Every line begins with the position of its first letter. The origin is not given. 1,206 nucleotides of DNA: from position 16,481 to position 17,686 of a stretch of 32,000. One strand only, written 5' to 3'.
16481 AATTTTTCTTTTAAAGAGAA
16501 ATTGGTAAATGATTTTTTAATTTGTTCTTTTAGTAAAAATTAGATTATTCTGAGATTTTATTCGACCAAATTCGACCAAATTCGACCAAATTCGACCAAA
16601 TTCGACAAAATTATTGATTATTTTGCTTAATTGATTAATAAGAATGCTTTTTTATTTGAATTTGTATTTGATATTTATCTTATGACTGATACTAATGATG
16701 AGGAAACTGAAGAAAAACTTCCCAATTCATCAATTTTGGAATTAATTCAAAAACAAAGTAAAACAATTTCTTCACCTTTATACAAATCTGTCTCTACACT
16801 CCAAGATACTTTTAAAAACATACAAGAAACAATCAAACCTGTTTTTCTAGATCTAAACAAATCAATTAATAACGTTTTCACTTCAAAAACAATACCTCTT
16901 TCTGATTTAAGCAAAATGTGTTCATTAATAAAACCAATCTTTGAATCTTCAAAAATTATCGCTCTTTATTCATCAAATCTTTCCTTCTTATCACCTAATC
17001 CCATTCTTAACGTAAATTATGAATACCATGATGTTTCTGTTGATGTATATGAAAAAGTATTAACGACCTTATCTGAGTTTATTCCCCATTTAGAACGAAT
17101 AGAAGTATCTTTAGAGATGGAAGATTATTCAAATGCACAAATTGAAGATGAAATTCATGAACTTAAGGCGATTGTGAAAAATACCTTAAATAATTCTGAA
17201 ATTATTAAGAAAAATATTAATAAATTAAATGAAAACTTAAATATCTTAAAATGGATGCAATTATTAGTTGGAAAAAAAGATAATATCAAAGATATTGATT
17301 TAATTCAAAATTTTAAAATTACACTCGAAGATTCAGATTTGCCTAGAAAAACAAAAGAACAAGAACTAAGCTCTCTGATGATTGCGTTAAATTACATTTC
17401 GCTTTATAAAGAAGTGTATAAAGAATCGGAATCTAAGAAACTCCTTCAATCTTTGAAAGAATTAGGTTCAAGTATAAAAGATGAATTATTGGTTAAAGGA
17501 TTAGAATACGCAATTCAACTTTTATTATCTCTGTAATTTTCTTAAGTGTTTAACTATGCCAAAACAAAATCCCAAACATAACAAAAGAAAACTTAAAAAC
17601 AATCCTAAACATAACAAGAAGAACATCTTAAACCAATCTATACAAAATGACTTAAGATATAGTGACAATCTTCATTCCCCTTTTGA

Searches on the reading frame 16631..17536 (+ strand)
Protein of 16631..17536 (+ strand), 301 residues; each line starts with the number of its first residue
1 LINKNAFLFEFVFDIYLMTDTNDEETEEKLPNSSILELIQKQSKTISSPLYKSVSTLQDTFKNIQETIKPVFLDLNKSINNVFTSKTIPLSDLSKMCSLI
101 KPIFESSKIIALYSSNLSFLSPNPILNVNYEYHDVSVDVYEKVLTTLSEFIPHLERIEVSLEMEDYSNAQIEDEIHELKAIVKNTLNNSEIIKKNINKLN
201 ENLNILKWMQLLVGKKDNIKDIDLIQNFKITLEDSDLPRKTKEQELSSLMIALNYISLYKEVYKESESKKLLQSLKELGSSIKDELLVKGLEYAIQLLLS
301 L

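Call 7: search_protein_families(library=pfam, proteins=[window:16631-17536:+], max_evalue=0.01)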
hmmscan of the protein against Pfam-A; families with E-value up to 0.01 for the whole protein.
window:16631-17536:+ (301 aa): 1 family
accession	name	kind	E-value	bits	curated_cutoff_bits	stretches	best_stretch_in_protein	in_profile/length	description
PF07889.17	DUF1664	-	0.0058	17.1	34.6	0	138-207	52-121/124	Protein of unknown function (DUF1664)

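Call 10: search_protein_families(library=phrogs, proteins=[window:16631-17536:+], max_evalue=0.01)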
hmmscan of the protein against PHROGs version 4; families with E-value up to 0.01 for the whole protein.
window:16631-17536:+ (301 aa): 1 family
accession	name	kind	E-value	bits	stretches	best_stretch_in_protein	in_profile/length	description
phrog_17020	-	unknown function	0.0099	16.1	0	35-86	156-207/353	-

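Call 13: search_protein_families(library=ncbifam, proteins=[window:16631-17536:+], max_evalue=0.01)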
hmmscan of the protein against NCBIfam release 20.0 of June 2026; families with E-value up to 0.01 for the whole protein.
window:16631-17536:+ (301 aa): 0 families

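Call 93: search_protein_families(library=pfam, proteins=[window:16631-17536:+], max_evalue=0.1)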
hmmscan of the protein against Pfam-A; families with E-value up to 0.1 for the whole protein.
window:16631-17536:+ (301 aa): 3 families
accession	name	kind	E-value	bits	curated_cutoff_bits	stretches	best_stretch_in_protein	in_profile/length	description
PF07889.17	DUF1664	-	0.0058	17.1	34.6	1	138-207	52-121/124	Protein of unknown function (DUF1664)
PF04513.17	Baculo_PEP_C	-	0.022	15.3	38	1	33-84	19-70/140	Baculovirus polyhedron envelope protein, PEP, C terminus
PF07464.16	ApoLp-III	-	0.082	13.5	36.3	0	33-84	21-72/146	Apolipophorin-III precursor (apoLp-III)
